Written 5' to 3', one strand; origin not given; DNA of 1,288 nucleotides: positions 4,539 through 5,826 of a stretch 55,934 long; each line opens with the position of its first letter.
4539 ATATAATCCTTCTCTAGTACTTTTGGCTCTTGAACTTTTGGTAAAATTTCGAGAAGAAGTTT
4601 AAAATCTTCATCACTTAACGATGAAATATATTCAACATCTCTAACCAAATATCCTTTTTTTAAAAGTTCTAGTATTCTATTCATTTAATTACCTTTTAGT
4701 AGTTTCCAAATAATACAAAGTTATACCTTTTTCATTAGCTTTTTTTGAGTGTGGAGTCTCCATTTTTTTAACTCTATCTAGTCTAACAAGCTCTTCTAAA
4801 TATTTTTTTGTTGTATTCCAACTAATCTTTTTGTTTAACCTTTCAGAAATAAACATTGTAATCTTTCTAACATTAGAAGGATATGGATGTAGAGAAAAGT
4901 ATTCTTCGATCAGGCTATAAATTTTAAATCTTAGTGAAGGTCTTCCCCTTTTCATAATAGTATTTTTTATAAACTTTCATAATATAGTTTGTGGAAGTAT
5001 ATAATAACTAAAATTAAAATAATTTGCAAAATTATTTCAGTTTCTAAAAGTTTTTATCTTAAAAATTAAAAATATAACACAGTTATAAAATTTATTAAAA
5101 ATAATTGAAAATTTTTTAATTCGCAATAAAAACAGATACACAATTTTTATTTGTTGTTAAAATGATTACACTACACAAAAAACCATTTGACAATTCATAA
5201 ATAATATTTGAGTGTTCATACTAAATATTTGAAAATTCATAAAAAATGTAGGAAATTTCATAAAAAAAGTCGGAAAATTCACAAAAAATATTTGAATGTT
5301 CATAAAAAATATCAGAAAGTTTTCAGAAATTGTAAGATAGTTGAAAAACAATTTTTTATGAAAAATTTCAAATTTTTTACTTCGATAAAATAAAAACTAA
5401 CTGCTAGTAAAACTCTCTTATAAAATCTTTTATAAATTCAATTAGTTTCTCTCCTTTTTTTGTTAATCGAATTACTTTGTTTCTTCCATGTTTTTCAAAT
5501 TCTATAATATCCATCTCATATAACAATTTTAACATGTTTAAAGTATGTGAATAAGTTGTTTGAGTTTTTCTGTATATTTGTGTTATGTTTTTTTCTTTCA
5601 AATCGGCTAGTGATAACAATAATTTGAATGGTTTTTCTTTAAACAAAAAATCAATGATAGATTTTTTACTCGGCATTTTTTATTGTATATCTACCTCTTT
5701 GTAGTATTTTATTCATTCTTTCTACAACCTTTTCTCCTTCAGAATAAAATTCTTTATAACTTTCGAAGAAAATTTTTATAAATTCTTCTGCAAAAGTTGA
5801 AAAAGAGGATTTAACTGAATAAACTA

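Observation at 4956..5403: Phased 21-bp iteron-like array with an inverted copy beside a near G/C-free stretch, between two wHTH genes and upstream of the polymerase operon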

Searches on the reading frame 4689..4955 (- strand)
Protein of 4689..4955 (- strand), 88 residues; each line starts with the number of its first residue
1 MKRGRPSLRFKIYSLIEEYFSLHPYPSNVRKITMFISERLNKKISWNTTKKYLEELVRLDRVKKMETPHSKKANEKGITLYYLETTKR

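Call 7: search_protein_families(library=pfam, proteins=[window:4689-4955:-], max_evalue=0.01)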
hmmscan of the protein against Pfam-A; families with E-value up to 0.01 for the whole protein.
window:4689-4955:- (88 aa): 1 family
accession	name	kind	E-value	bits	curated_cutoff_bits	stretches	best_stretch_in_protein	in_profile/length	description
PF24033.1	DUF7342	-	0.0029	18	31.6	1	43-71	28-56/150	Family of unknown function (DUF7342)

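Call 51: search_solved_structures(query=window:4689-4955:-, max_evalue=10)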
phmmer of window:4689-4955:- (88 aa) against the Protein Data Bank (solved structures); distinct sequences matched with E-value up to 10: 2.
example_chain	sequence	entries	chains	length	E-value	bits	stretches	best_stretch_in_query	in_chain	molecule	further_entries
4xhp_A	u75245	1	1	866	0.09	16.4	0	29-67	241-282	ParM hybrid fusion protein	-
6e4h_A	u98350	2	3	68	0.17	15.5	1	36-78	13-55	Partner and localizer of BRCA2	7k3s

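Call 53: find_homologous_proteins(query=window:4689-4955:-, max_evalue=0.001)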
Query window:4689-4955:- (88 aa): 11 proteins with E <= 0.001 among 11 candidates.
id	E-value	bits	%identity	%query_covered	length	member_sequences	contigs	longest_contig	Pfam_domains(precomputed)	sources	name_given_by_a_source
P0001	2.4e-50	185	100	100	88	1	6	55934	-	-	-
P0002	1.6e-42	161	85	99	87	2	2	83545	-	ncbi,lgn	ncbi:MAG: hypothetical protein QW197_00880 [Candidatus Aenigmatarchaeota archaeon]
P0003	6.6e-32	127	68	99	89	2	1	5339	-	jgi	-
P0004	2.6e-31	125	66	99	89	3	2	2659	-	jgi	-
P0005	3.8e-30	121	67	99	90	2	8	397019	-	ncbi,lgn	ncbi:MAG: hypothetical protein QXT34_00860 [Candidatus Aenigmatarchaeota archaeon]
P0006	9.1e-29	117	65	92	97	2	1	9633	-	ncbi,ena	-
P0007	4.6e-28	115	64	95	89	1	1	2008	-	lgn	-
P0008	1.0e-27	113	65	95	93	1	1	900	-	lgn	-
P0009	5.5e-27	111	63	95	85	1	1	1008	-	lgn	-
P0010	1.7e-26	110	61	97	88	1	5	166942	-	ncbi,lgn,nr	ncbi:MAG: hypothetical protein QXW35_01315 [Candidatus Aenigmatarchaeota archaeon]|nr:hypothetical p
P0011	2.2e-21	93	58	92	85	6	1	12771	-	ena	-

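Call 64: predict_structure(alignment_id=A1)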
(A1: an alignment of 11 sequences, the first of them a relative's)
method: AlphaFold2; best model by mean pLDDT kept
length: 88 residues; sequences in the alignment: 11
mean_pLDDT: 85.8   pTM: 0.72
mean pLDDT of the five models: 85.8, 84.1, 82.6, 80.9, 68.5
residues with pLDDT >= 90: 55; 70-90: 23; 50-70: 7; < 50: 3
segments of 3 or more residues with pLDDT < 50: 86-88
pLDDT, mean of each block of 10 residues (from residue 1): 71 93 92 95 93 93 86 79 67
secondary structure, 60 per line:
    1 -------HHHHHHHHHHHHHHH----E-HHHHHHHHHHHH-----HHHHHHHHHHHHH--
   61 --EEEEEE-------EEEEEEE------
elements in order: H8-22 H29-40 H46-58 E63-68 E76-82

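Call 68: fold_search(model_id=the predicted structure, library=pdb)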
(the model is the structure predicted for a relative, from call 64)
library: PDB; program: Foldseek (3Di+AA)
matches with E <= 10: 1060; with E <= 0.001: 0
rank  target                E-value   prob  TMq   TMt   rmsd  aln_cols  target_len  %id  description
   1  9qbd_B                1.9e-03  1.00  0.65  0.54   5.5        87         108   13  Crystal structure of Brachyspira hampsonii PadR with Leu88 replaced by 3-aminotyrosine (released 2026-03-11)
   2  9qbc                  5.5e-03  1.00  0.68  0.59   2.4        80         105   12  Crystal structure of Brachyspira hampsonii PadR (released 2026-03-11)
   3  9loa_B                6.6e-03  1.00  0.52  0.56   4.2        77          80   19  Structural insights into the tumor suppressor ZMYND11 reveal diverse recognition mechanisms (released 2026-01-21)
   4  5yhx_A                6.6e-03  1.00  0.45  0.30   5.9        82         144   20  Structure of Lactococcus lactis ZitR, wild type (released 2017-12-06)
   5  5u8j_A                7.5e-03  1.00  0.59  0.33   5.2        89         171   17  Crystal structure of a protein of unknown function ECL_02571 involved in membrane biogenesis from Enterobacter cloacae (released 2017-01-18)
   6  5yhy                  7.5e-03  0.99  0.48  0.31   5.8        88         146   17  Structure of Lactococcus lactis ZitR, C30S mutant (released 2017-12-06)
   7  5aim_B                8.0e-03  1.00  0.76  0.69   3.3        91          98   13  Crystal structure of T138 central eWH domain (released 2015-06-24)
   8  8a22_Xf               8.0e-03  1.00  0.70  0.33   8.4       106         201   18  Structure of the mitochondrial ribosome from Polytomella magna (released 2022-11-16)
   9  5yhz                  1.0e-02  1.00  0.49  0.32   6.1        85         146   18  Structure of Lactococcus lactis ZitR, E41A mutant (released 2017-12-06)
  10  7tjh_I                1.2e-02  1.00  0.65  0.17   4.3        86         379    9  S. cerevisiae ORC bound to 84 bp ARS1 DNA and Cdc6 (state 1) with flexible Orc6 N-terminal domain (released 2022-10-05)
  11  6dk4_A                1.2e-02  1.00  0.63  0.43   2.7        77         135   17  Crystal structure of Campylobacter jejuni peroxide stress regulator (released 2018-06-13)
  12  9qbd_A                1.2e-02  1.00  0.65  0.57   3.2        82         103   12  Crystal structure of Brachyspira hampsonii PadR with Leu88 replaced by 3-aminotyrosine (released 2026-03-11)
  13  5yi3_B                1.3e-02  0.99  0.48  0.32   5.6        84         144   18  Structure of Lactococcus lactis ZitR, C30S mutant in complex with DNA (released 2017-12-06)
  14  3elk_B                1.4e-02  1.00  0.61  0.53   2.5        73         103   12  Crystal structure of putative transcriptional regulator TA0346 from Thermoplasma acidophilum (released 2008-09-30)
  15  5yhx_M                1.4e-02  0.99  0.49  0.32   5.7        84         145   18  Structure of Lactococcus lactis ZitR, wild type (released 2017-12-06)
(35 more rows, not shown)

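Call 69: search_protein_representatives(alignment_id=A1)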
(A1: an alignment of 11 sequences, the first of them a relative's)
Query: 11 sequences, 88 profile positions. Proteins with E-value up to 0.001 (for the whole library): 51; up to 1e-10: 13; up to 1e-30: 1. The best 51 are listed.
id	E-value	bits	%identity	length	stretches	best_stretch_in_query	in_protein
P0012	4.1e-35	135.9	-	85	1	1-83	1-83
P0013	1.1e-25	105.7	-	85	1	1-85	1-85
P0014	4.9e-21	90.8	-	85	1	1-84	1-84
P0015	3.1e-20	88.2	-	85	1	1-85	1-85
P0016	4.3e-20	87.7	-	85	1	1-84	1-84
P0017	5.2e-20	87.5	-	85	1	1-84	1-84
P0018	1.2e-19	86.3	-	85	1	1-84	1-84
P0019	4.5e-19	84.5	-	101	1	1-84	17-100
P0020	2.1e-18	82.3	-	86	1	1-84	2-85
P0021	4.9e-17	77.9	-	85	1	1-84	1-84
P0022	6.3e-14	68.0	-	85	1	1-84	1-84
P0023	4.4e-13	65.3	-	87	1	1-84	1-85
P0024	3.2e-12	62.5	-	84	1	1-84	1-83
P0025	3.8e-10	55.9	-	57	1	31-84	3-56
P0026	4.0e-10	55.8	-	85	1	1-83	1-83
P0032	1.2e-07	47.9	-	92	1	1-59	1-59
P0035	2.9e-07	46.6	-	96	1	1-63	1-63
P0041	1.1e-06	44.7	-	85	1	1-64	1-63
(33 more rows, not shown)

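Call 71: find_encoding_contigs(protein=P0016, flank=6000, max_places=4)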
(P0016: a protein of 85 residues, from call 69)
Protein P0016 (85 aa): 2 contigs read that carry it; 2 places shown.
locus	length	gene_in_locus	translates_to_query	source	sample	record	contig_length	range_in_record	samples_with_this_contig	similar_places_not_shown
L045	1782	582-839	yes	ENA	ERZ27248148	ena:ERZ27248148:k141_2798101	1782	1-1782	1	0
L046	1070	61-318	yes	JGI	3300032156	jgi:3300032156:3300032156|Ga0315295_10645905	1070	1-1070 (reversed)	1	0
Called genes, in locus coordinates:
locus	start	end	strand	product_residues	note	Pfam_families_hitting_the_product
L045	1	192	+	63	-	?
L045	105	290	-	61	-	-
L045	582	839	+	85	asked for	-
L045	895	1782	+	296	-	?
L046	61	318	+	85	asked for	-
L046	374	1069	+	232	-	?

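Call 72: find_encoding_contigs(protein=P0032, flank=6000, max_places=4)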
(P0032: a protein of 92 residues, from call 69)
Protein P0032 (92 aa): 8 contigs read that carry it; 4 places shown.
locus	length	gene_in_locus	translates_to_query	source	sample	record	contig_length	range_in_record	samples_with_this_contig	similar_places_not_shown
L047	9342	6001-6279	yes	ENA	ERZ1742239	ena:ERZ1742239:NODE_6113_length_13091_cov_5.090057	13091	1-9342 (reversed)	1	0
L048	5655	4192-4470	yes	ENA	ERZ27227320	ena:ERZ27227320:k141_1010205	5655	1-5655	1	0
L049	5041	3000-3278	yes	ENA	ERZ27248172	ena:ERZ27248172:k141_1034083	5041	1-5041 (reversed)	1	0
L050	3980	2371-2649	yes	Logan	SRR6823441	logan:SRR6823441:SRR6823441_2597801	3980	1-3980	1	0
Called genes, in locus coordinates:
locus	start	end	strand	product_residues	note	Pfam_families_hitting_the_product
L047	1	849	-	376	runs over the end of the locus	-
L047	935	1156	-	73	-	-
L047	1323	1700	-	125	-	-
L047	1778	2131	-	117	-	-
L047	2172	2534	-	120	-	-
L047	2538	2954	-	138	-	PF11171:DUF2958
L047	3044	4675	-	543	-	-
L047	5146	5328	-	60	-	-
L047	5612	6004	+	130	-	-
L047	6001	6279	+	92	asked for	-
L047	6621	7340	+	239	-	PF08281:Sigma70_r4_2 (weak), PF04545:Sigma70_r4 (faint)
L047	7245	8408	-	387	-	PF13191:AAA_16, PF00004:AAA (weak), PF13401:AAA_22, PF22703:Cdc6_lid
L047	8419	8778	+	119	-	-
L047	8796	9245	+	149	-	-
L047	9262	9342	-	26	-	?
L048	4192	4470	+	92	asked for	-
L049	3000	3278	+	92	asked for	-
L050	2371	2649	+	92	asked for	-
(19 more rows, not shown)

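Call 87: search_protein_families(library=ncbifam, proteins=[window:4689-4955:-], max_evalue=0.001)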
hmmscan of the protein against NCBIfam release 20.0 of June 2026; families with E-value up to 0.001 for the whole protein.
window:4689-4955:- (88 aa): 0 families

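Call 92: search_protein_families(library=pfam, alignment_id=A1, max_evalue=1)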
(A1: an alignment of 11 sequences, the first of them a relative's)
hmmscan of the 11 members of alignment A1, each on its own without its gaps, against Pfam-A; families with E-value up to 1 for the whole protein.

A. member 1, P0001 (88 aa): 2 families
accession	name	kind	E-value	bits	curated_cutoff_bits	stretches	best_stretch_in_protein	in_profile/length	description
PF24033.1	DUF7342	-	0.0029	18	31.6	1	43-71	28-56/150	Family of unknown function (DUF7342)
PF18827.6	LPD14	-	0.1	13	27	1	15-53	9-46/136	Large polyvalent protein-associated domain 14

B. families by the number of members that match (of 11 scanned): 18 families
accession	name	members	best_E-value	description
PF07106.19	TBPIP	10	3.2e-05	TBPIP/Hop2 winged helix domain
PF24033.1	DUF7342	7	0.0017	Family of unknown function (DUF7342)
PF05990.18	DUF900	2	0.011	Alpha/beta hydrolase of unknown function (DUF900)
PF21524.3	SAMD1_WH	2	0.037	SAM domain-containing protein 1, WH domain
PF18827.6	LPD14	2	0.053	Large polyvalent protein-associated domain 14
PF15296.11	Codanin-1_C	1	0.0097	Codanin-1 C-terminus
PF02505.19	MCR_D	1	0.019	Methyl-coenzyme M reductase operon protein D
PF14947.12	HTH_45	1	0.025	Winged helix-turn-helix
PF16805.11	Trans_coact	1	0.034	Phage late-transcription coactivator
PF01498.24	HTH_Tnp_Tc3_2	1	0.046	Transposase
PF03801.18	Ndc80_HEC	1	0.051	HEC/Ndc80p family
PF01475.25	FUR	1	0.065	Ferric uptake regulator family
PF08712.16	Nfu_N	1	0.11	Scaffold protein Nfu/NifU N terminal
PF13592.12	HTH_33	1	0.12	Winged helix-turn helix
PF12624.14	VPS13_N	1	0.15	VPS13-like family N-terminal region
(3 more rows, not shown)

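Call 113: search_protein_families(library=phrogs, proteins=[window:4689-4955:-], max_evalue=0.001)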
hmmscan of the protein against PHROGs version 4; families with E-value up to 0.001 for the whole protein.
window:4689-4955:- (88 aa): 0 families

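Call 117: find_encoding_contigs(protein=P0014, flank=5000, max_places=2)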
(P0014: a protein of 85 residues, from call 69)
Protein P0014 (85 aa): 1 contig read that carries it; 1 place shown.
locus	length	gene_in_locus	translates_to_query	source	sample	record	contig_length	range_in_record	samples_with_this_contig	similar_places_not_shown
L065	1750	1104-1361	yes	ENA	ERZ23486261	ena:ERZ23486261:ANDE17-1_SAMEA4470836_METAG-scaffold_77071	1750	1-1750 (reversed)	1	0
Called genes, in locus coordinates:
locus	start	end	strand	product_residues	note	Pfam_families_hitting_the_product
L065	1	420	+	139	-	?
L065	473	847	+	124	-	-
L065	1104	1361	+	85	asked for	-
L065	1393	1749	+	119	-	?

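Call 118: find_encoding_contigs(protein=P0023, flank=5000, max_places=2)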
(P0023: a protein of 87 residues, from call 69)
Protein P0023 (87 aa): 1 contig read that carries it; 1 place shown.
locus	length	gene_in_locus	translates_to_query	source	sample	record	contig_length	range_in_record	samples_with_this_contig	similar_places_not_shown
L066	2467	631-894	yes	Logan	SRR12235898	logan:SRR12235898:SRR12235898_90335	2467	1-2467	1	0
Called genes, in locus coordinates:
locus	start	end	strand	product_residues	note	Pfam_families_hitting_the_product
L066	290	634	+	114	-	-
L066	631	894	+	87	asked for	-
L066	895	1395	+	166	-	PF12840:HTH_20 (faint), PF01047:MarR (weak)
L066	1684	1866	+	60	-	-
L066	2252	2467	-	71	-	?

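Call 119: find_encoding_contigs(protein=P0026, flank=5000, max_places=2)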
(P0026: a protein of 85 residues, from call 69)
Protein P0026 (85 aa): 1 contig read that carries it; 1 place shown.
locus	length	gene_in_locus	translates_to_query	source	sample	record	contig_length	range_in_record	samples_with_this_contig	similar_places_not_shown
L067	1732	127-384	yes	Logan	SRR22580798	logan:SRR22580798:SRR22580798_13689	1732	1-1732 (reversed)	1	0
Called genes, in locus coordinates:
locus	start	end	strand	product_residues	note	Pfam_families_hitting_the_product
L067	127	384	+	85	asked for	PF01475:FUR (faint)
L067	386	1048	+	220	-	PF01022:HTH_5 (faint)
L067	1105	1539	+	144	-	-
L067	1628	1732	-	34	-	?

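Call 130: search_protein_families(library=pfam, proteins=[L047:7245-8408:-, L047:6621-7340:+, L047:5612-6004:+, L047:3044-4675:-, L047:8419-8778:+, L047:8796-9245:+, L047:6001-6279:+], max_evalue=0.001)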
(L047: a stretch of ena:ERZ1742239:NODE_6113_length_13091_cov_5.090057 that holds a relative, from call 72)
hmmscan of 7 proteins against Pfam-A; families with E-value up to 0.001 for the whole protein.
L047:7245-8408:- (387 aa): 7 families
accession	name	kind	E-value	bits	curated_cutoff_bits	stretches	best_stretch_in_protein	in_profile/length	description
PF22703.2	Cdc6_lid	-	3.5e-12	46.5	27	1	237-292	3-61/68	Cdc6 AAA+ ATPase-type lid domain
PF13191.12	AAA_16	-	1.5e-10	42.2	32.6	1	65-195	2-160/167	AAA ATPase domain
PF13401.12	AAA_22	-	2.3e-10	41.3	27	1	92-192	9-106/130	AAA domain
PF00004.35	AAA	-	1.7e-06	29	21.2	1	93-192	3-90/131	ATPase family associated with various cellular activities (AAA)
PF16193.11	AAA_assoc_2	-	8.6e-05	23.2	34.3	1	252-299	8-56/81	AAA C-terminal domain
PF05729.18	NACHT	-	0.00025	21.4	26.7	1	92-183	4-98/167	NACHT domain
PF07728.20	AAA_5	-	0.00058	20.3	22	0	93-180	4-80/139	AAA domain (dynein-related subfamily)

L047:6621-7340:+ (239 aa): 2 families
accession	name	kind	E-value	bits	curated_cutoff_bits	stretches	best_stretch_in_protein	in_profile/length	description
PF08281.18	Sigma70_r4_2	-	3.9e-06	26.8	25.7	1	110-156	4-49/54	Sigma-70, region 4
PF04545.22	Sigma70_r4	-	1.3e-05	25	24.1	1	115-159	3-46/50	Sigma-70, region 4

L047:5612-6004:+ (130 aa): 0 families

L047:3044-4675:- (543 aa): 0 families

L047:8419-8778:+ (119 aa): 0 families

L047:8796-9245:+ (149 aa): 0 families

L047:6001-6279:+ (92 aa): 0 families

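Call 132: find_encoding_contigs(protein=P0035, flank=5000, max_places=2)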
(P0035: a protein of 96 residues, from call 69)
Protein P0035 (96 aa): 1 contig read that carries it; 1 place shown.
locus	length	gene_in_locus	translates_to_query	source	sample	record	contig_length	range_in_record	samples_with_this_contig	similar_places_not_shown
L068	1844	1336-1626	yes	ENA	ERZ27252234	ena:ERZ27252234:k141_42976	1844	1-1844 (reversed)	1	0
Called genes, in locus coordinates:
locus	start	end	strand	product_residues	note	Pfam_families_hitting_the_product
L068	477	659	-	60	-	-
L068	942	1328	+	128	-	-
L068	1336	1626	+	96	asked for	-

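Call 133: find_encoding_contigs(protein=P0041, flank=5000, max_places=2)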
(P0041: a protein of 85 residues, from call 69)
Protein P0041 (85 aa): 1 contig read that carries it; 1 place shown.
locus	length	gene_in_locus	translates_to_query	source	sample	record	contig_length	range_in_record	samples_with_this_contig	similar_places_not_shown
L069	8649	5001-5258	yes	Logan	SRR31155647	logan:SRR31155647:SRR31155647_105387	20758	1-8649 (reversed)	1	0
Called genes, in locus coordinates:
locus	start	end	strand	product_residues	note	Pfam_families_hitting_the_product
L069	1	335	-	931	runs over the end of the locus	-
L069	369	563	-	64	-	PF06056:Terminase_5 (faint), PF12728:HTH_17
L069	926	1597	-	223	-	PF00899:ThiF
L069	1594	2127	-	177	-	-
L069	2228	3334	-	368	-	-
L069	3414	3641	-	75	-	-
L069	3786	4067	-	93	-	-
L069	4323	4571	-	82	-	-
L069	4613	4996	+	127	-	-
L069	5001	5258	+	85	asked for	-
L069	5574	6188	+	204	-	-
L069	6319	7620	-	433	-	PF00931:NB-ARC, PF13191:AAA_16, PF24883:NPHP3_N (weak), PF05729:NACHT (weak), PF13401:AAA_22, PF00004:AAA (weak), PF22703:Cdc6_lid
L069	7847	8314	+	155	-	-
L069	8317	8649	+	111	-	?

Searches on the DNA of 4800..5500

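Call 76: search_rna_families(source=window, start=4800, end=5500, threshold=evalue, max_evalue=1)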
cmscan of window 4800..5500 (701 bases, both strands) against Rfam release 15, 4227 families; matches with E-value up to 1: 0.
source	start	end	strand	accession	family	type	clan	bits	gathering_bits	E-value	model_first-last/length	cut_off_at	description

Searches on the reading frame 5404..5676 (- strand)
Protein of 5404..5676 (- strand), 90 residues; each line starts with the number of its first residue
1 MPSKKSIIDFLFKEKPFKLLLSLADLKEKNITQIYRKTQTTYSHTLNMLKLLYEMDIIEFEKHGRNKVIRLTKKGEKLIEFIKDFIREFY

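Call 7: search_protein_families(library=pfam, proteins=[window:5404-5676:-], max_evalue=0.01)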
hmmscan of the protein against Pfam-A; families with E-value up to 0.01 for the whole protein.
window:5404-5676:- (90 aa): 6 families
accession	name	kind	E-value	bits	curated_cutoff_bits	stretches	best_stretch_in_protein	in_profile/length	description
PF22665.2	DUF6293_C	-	2.2e-06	28.5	27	1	3-81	32-100/101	DUF6293 C-terminal winged helix domain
PF14947.12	HTH_45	-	1.1e-05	25.8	25.5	1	21-87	12-74/77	Winged helix-turn-helix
PF25212.1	HVO_A0114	-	6.5e-05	23.1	27.6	1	12-70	20-78/84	HVO_A0114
PF14277.12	DUF4364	-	0.00012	22.3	26.9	1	26-86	16-77/162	Domain of unknown function (DUF4364)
PF13463.12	HTH_27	-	0.00023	21.8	22.2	1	23-75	12-68/68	Winged helix DNA-binding domain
PF01047.28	MarR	-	0.0063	16.8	24.6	1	17-67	6-56/59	MarR family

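Call 87: search_protein_families(library=ncbifam, proteins=[window:5404-5676:-], max_evalue=0.001)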
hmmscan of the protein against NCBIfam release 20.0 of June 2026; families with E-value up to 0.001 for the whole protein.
window:5404-5676:- (90 aa): 2 families
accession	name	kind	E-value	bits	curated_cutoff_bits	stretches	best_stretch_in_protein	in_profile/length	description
NF053610.1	Sso10a_fam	subfamily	0.0001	22.3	60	1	24-78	14-63/64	Sso10a family chromatin protein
NF033788.1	HTH_metalloreg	subfamily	0.0005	19.8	55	1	17-74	14-71/77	metalloregulator ArsR/SmtB family transcription factor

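Call 113: search_protein_families(library=phrogs, proteins=[window:5404-5676:-], max_evalue=0.001)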
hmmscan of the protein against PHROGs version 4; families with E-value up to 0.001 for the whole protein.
window:5404-5676:- (90 aa): 1 family
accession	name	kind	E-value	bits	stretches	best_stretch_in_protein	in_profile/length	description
phrog_11046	-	transcription regulation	0.0007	20.4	1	14-84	9-82/94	transcriptional regulator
